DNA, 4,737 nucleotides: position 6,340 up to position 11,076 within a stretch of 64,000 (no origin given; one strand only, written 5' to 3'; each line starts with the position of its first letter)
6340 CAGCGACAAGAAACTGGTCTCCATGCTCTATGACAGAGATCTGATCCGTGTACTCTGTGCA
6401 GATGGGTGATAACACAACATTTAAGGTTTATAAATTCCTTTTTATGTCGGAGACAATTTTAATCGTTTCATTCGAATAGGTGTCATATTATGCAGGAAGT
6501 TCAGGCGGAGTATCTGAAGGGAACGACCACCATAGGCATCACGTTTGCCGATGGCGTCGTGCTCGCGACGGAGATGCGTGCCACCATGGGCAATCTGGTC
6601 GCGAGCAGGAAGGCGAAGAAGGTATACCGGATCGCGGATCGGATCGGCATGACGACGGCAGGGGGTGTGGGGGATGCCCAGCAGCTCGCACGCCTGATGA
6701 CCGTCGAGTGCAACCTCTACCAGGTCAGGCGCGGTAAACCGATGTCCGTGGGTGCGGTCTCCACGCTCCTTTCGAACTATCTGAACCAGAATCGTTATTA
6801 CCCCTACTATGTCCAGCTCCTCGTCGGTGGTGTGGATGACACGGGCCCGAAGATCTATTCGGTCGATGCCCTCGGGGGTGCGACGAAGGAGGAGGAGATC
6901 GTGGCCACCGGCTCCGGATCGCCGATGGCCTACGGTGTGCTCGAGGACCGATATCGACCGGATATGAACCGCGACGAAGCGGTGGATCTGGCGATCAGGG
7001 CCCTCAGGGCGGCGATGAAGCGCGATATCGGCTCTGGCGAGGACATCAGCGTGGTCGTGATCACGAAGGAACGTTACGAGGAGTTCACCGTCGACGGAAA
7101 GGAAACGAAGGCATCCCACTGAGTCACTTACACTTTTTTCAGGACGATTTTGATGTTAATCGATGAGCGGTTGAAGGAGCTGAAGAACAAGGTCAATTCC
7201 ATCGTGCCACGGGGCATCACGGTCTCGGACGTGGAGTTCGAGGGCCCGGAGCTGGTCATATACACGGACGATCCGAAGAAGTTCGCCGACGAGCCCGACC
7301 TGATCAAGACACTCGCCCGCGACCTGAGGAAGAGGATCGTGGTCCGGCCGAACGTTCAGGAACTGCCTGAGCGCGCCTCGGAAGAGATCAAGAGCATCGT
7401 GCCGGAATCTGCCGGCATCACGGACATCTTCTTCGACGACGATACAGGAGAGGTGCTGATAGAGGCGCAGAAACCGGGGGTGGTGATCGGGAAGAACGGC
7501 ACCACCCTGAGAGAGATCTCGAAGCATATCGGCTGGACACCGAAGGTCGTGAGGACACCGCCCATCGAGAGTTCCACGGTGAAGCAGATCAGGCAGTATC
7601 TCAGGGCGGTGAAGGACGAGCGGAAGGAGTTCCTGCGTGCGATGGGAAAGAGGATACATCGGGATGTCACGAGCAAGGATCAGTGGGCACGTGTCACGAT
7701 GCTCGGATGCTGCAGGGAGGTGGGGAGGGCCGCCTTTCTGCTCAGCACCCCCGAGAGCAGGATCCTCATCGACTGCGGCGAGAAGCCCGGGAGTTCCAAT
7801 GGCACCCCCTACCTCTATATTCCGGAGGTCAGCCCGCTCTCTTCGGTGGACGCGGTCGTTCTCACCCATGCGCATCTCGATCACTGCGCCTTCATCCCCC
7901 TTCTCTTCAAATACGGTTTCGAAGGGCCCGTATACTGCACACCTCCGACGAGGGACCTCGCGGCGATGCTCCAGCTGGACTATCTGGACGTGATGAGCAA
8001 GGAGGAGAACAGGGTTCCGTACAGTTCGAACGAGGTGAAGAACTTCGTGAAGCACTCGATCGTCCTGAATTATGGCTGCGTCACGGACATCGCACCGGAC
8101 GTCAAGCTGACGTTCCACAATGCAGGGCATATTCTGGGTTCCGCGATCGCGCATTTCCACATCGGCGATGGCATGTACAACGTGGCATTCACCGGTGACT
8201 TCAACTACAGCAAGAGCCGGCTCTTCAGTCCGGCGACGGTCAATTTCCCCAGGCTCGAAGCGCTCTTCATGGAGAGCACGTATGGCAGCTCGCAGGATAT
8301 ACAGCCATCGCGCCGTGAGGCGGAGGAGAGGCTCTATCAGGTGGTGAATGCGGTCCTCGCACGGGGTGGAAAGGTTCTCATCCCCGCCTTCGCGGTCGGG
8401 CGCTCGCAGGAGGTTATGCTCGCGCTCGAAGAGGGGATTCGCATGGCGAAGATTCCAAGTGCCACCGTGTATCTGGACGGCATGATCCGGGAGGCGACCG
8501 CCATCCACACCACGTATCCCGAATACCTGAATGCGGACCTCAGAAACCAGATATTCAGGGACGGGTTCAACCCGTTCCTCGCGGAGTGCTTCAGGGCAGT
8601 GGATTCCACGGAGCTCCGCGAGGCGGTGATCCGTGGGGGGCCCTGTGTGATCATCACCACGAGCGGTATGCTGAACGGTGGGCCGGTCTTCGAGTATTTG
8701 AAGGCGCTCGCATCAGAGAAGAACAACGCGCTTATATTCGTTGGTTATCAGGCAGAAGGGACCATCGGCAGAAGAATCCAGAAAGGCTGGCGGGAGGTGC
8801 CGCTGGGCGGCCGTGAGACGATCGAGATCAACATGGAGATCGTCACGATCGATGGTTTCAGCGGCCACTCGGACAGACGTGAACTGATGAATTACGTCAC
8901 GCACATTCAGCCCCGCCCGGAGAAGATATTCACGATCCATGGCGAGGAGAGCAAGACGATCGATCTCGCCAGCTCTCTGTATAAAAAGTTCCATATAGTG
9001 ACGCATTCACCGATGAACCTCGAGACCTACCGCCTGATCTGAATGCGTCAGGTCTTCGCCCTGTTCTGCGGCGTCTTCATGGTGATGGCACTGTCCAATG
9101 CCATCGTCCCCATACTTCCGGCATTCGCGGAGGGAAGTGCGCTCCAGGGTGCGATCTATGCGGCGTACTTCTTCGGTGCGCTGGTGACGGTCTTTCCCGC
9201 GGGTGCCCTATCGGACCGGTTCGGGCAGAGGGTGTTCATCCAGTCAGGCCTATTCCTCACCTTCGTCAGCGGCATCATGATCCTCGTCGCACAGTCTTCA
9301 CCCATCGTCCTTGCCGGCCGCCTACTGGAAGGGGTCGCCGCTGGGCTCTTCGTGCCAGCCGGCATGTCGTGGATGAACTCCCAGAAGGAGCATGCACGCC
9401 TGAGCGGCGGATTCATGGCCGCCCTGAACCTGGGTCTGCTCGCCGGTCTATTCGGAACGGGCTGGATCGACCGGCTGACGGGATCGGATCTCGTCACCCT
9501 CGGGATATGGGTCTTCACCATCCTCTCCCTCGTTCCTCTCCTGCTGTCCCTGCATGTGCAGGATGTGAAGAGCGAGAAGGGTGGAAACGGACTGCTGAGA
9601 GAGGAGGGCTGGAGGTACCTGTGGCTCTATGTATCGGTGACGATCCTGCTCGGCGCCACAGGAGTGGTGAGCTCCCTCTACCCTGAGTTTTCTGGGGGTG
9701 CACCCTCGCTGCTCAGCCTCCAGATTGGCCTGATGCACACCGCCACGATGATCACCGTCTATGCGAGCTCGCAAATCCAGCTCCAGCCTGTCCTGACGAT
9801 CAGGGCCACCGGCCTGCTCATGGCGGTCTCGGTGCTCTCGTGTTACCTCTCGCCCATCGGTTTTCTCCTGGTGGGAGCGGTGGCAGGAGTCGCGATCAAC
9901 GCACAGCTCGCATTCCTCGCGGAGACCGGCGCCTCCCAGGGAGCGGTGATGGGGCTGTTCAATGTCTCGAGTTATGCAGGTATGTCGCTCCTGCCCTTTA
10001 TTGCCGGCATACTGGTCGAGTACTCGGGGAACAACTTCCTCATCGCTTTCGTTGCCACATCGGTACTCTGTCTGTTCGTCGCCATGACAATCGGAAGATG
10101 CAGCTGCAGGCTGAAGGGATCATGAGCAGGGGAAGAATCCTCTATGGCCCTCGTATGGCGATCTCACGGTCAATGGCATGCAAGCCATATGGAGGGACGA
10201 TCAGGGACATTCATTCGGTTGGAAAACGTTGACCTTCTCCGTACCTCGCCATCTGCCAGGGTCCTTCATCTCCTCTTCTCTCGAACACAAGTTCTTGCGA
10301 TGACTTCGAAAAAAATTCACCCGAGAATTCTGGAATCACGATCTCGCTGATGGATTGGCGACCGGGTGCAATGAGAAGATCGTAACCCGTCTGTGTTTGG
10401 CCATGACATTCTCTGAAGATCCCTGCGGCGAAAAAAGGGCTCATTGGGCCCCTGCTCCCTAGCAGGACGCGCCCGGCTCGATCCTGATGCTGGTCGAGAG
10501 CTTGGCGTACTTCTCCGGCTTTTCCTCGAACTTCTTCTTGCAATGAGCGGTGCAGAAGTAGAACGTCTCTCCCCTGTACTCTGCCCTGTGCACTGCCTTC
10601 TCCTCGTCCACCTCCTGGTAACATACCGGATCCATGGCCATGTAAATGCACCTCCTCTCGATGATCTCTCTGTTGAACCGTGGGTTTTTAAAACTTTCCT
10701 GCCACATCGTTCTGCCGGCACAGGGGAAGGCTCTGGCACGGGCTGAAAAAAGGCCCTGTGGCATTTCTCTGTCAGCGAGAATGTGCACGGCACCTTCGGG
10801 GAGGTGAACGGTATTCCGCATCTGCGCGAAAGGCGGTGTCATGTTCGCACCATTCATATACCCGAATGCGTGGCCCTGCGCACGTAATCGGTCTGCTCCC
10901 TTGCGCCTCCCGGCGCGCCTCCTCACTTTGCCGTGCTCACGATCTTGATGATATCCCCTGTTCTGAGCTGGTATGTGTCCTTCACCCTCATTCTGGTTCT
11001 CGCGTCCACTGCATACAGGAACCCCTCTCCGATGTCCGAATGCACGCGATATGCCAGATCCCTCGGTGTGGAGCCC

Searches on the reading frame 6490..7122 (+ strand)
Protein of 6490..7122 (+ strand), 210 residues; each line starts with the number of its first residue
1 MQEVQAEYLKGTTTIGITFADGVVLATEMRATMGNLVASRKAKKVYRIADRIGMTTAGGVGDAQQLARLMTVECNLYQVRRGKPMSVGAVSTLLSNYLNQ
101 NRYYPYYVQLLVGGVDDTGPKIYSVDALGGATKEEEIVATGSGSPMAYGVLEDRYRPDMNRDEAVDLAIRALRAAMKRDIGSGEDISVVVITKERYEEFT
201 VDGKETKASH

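Call 65: search_protein_families(library=pfam, proteins=[window:6490-7122:+], max_evalue=0.00001)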
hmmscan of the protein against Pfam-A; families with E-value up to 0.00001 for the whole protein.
window:6490-7122:+ (210 aa): 1 family
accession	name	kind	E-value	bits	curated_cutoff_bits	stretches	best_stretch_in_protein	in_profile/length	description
PF00227.31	Proteasome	-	1.1e-62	211.5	22.4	1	10-191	3-189/189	Proteasome subunit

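Call 81: list_cluster_members(proteins=[window:6490-7122:+, window:34591-35313:-, window:33866-34570:-, window:20716-22182:+, window:20026-20712:+, window:41968-42864:+, window:49121-50233:+, window:50223-51338:-, window:31041-32558:+, window:15280-17898:+])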
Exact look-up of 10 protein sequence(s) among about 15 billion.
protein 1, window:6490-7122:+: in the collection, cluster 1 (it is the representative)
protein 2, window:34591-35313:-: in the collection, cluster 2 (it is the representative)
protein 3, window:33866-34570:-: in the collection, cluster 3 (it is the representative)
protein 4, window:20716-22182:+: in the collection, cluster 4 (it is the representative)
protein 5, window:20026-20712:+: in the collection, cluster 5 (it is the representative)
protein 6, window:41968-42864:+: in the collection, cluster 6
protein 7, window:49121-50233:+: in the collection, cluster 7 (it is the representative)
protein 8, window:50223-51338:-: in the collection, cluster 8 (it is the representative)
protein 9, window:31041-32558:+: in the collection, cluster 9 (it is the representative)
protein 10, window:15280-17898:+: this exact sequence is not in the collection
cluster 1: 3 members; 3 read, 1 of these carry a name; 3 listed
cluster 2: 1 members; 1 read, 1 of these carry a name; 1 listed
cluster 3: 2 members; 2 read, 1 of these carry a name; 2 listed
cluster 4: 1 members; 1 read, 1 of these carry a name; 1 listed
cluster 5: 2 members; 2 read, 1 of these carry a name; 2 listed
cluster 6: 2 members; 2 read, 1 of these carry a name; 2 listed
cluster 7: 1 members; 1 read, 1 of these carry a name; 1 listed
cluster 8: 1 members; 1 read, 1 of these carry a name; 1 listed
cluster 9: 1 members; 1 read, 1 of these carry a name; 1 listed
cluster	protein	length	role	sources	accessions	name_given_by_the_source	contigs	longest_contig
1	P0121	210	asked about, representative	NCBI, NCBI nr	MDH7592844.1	MAG: archaeal proteasome endopeptidase complex subunit beta [Methanomicrobiales archaeon] | archaeal proteasome endopeptidase complex subunit beta [Methanomicrobiales archaeon]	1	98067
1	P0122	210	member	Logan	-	-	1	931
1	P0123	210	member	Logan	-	-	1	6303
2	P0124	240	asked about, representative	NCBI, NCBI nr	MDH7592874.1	MAG: archaeal proteasome endopeptidase complex subunit alpha [Methanomicrobiales archaeon] | archaeal proteasome endopeptidase complex subunit alpha [Methanomicrobiales archaeon]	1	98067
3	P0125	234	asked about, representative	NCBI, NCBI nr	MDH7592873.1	MAG: ribosome assembly factor SBDS [Methanomicrobiales archaeon] | ribosome assembly factor SBDS [Methanomicrobiales archaeon]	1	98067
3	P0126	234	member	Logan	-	-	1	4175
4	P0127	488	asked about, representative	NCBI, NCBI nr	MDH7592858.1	MAG: IMP dehydrogenase [Methanomicrobiales archaeon] | IMP dehydrogenase [Methanomicrobiales archaeon]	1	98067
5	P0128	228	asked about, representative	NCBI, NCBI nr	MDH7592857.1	MAG: (5-formylfuran-3-yl)methyl phosphate synthase [Methanomicrobiales archaeon] | (5-formylfuran-3-yl)methyl phosphate synthase [Methanomicrobiales archaeon]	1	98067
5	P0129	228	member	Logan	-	-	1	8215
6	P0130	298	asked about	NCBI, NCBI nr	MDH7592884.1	MAG: aspartate carbamoyltransferase [Methanomicrobiales archaeon] | aspartate carbamoyltransferase [Methanomicrobiales archaeon]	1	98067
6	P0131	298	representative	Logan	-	-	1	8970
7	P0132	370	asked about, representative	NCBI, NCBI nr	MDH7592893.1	MAG: tRNA (guanine(10)-N(2))-dimethyltransferase [Methanomicrobiales archaeon] | tRNA (guanine(10)-N(2))-dimethyltransferase [Methanomicrobiales archaeon]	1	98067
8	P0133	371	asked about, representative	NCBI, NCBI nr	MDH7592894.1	MAG: GTP-binding protein [Methanomicrobiales archaeon] | GTP-binding protein [Methanomicrobiales archaeon]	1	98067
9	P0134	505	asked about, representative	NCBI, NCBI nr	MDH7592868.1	MAG: 2-isopropylmalate synthase [Methanomicrobiales archaeon] | 2-isopropylmalate synthase [Methanomicrobiales archaeon]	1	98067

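Call 85: find_encoding_contigs(protein=P0129, flank=10000, max_places=3)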
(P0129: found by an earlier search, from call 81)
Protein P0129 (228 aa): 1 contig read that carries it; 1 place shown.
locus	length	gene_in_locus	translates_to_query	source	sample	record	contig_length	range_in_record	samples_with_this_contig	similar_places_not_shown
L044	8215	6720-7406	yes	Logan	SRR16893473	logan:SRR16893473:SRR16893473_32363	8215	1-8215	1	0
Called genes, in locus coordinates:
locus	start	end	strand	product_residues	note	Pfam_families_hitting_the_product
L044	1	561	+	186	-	?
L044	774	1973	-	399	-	PF01940:DUF92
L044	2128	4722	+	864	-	PF00133:tRNA-synt_1, PF09334:tRNA-synt_1g, PF13603:tRNA-synt_1_2 (faint), PF09334:tRNA-synt_1g, PF08264:Anticodon_1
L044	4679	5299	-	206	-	PF02223:Thymidylate_kin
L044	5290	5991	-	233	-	PF00977:His_biosynth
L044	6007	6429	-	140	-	-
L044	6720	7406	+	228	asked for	PF04476:4HFCP_synth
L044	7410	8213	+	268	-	?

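Call 87: find_encoding_contigs(protein=P0123, flank=10000, max_places=3)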
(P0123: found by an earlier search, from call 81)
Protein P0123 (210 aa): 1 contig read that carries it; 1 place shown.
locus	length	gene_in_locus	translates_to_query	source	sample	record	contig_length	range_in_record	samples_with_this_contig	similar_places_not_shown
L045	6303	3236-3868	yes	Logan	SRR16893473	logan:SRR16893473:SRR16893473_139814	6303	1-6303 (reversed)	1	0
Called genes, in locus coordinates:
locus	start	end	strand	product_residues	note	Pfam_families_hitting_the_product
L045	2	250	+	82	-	?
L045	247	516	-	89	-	PF09082:DUF1922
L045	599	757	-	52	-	PF03911:Sec61_beta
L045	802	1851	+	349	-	PF01979:Amidohydro_1, PF00962:A_deaminase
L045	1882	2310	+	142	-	PF00582:Usp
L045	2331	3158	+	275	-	PF00571:CBS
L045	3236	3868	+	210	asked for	PF00227:Proteasome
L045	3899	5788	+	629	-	PF17214:KH_TffA, PF07650:KH_2 (faint), PF00753:Lactamase_B (weak), PF16661:Lactamase_B_6, PF12706:Lactamase_B_2, PF10996:Beta-Casp, PF07521:RMMBL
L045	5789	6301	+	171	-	?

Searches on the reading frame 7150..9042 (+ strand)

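Call 50: search_protein_families(library=pfam, proteins=[window:7150-9042:+], max_evalue=0.001)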
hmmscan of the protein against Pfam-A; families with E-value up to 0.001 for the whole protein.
window:7150-9042:+ (630 aa): 8 families
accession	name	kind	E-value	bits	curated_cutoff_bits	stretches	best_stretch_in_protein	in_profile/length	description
PF10996.14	Beta-Casp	-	1.1e-30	107.1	27.7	1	420-543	2-120/120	Beta-Casp domain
PF17214.9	KH_TffA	-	2.3e-27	95.2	22.6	1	6-69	2-65/68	Transcription termination factor FttA, KH domain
PF07521.17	RMMBL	-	8.7e-19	67.7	21.6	1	558-619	2-61/63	Zn-dependent metallo-hydrolase RNA specificity domain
PF16661.11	Lactamase_B_6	-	6.7e-13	48.9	27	1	197-362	1-173/193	Metallo-beta-lactamase superfamily domain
PF00753.33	Lactamase_B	-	1.4e-10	41.9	22.7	1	194-262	7-73/196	Metallo-beta-lactamase superfamily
PF12706.13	Lactamase_B_2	-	1.2e-08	35.2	27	1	204-355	2-147/200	Beta-lactamase superfamily domain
PF07650.23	KH_2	-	2.5e-05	24.5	22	1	80-128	6-55/78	KH domain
PF13483.12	Lactamase_B_3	-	0.00038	20.9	24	1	191-247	5-51/160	Beta-lactamase superfamily domain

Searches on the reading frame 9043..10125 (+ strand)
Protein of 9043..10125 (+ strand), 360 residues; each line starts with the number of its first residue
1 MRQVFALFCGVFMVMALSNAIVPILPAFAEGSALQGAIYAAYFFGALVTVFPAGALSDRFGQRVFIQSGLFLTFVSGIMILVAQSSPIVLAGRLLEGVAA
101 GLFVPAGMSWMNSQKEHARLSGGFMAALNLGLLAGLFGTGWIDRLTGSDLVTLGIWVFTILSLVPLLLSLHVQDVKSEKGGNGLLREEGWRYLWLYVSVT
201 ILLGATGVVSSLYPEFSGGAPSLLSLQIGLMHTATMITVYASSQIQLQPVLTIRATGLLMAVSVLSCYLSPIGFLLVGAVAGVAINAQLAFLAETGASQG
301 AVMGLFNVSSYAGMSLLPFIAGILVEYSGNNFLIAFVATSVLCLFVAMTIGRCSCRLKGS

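Call 15: search_protein_families(library=pfam, proteins=[window:9043-10125:+], max_evalue=0.01)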
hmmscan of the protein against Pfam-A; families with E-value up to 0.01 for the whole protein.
window:9043-10125:+ (360 aa): 2 families
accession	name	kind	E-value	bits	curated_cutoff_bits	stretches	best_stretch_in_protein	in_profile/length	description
PF07690.21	MFS_1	-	8.2e-22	78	33.4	1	7-318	1-347/347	Major Facilitator Superfamily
PF06609.19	TRI12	-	0.00059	18.9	23.2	1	10-109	55-151/599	Fungal trichothecene efflux pump (TRI12)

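Call 88: list_cluster_members(proteins=[window:9043-10125:+, window:10459-10926:-, window:10923-12092:-, window:12134-12724:+, window:22221-22853:+, window:22831-23223:+, window:23691-24248:-, window:24259-24801:-, window:24846-26213:-, window:26228-28030:-])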
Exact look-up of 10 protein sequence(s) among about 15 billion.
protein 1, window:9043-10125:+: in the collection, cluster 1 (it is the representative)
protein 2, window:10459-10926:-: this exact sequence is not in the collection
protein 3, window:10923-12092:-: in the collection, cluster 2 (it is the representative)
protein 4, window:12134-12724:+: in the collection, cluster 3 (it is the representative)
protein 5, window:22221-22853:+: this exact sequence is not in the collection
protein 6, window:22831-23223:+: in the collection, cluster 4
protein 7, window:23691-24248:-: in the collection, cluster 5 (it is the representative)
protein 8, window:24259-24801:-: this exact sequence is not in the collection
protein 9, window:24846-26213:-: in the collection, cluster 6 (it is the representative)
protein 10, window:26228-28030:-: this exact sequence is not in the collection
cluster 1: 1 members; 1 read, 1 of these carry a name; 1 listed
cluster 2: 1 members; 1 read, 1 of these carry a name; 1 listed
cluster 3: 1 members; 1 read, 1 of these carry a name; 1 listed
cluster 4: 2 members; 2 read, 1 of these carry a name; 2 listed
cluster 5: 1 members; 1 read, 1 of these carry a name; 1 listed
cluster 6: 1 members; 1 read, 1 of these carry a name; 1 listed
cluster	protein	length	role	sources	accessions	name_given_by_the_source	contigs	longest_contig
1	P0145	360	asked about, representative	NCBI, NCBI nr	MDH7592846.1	MAG: MFS transporter [Methanomicrobiales archaeon] | MFS transporter [Methanomicrobiales archaeon]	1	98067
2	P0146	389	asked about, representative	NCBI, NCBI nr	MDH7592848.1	MAG: redox-regulated ATPase YchF [Methanomicrobiales archaeon] | redox-regulated ATPase YchF [Methanomicrobiales archaeon]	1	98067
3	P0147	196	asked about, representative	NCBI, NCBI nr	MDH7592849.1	MAG: pyruvate kinase alpha/beta domain-containing protein [Methanomicrobiales archaeon] | pyruvate kinase alpha/beta domain-containing protein [Methanomicrobiales archaeon]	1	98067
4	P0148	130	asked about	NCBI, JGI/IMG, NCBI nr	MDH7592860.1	MAG: Hsp20/alpha crystallin family protein [Methanomicrobiales archaeon] | HSP20 family molecular chaperone IbpA | Hsp20/alpha crystallin family protein [Methanomicrobiales archaeon]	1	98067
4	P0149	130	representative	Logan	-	-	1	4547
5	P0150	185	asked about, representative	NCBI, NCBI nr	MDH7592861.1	MAG: YeeE/YedE thiosulfate transporter family protein [Methanomicrobiales archaeon] | YeeE/YedE thiosulfate transporter family protein [Methanomicrobiales archaeon]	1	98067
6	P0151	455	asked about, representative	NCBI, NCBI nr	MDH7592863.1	MAG: rhodanese-like domain-containing protein [Methanomicrobiales archaeon] | rhodanese-like domain-containing protein [Methanomicrobiales archaeon]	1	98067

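Call 89: find_encoding_contigs(protein=P0149, flank=10000, max_places=4)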
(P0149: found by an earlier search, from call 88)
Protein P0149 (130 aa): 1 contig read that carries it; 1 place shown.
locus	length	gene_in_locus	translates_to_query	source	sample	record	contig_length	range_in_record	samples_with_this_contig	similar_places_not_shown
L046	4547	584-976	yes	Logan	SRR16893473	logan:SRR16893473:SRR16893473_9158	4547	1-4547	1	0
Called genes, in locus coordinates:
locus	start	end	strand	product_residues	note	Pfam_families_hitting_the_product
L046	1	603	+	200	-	?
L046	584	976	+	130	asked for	-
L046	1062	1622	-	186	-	PF20398:DUF6691 (weak), PF04143:Sulf_transp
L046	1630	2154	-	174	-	PF04143:Sulf_transp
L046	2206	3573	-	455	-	PF00753:Lactamase_B, PF00581:Rhodanese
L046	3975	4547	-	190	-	?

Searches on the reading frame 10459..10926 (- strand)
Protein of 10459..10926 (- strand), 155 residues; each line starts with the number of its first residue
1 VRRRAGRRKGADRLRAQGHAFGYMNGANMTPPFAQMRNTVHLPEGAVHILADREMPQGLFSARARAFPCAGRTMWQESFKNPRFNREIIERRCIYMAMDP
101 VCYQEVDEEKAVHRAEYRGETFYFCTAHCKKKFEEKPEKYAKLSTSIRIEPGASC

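Call 15: search_protein_families(library=pfam, proteins=[window:10459-10926:-], max_evalue=0.01)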
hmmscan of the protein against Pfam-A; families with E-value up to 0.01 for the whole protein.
window:10459-10926:- (155 aa): 3 families
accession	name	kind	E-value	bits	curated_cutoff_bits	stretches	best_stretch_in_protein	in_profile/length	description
PF04945.19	YHS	-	4e-13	49.6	30.3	1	98-142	2-45/47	YHS domain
PF06467.20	zf-FCS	-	0.0043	17.3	22.4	1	111-133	17-39/39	MYM-type Zinc finger with FCS sequence motif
PF24273.1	TRASH_HVO_1752_C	-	0.008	16.7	27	0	102-139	7-42/47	HVO_1752, C-terminal TRASH domain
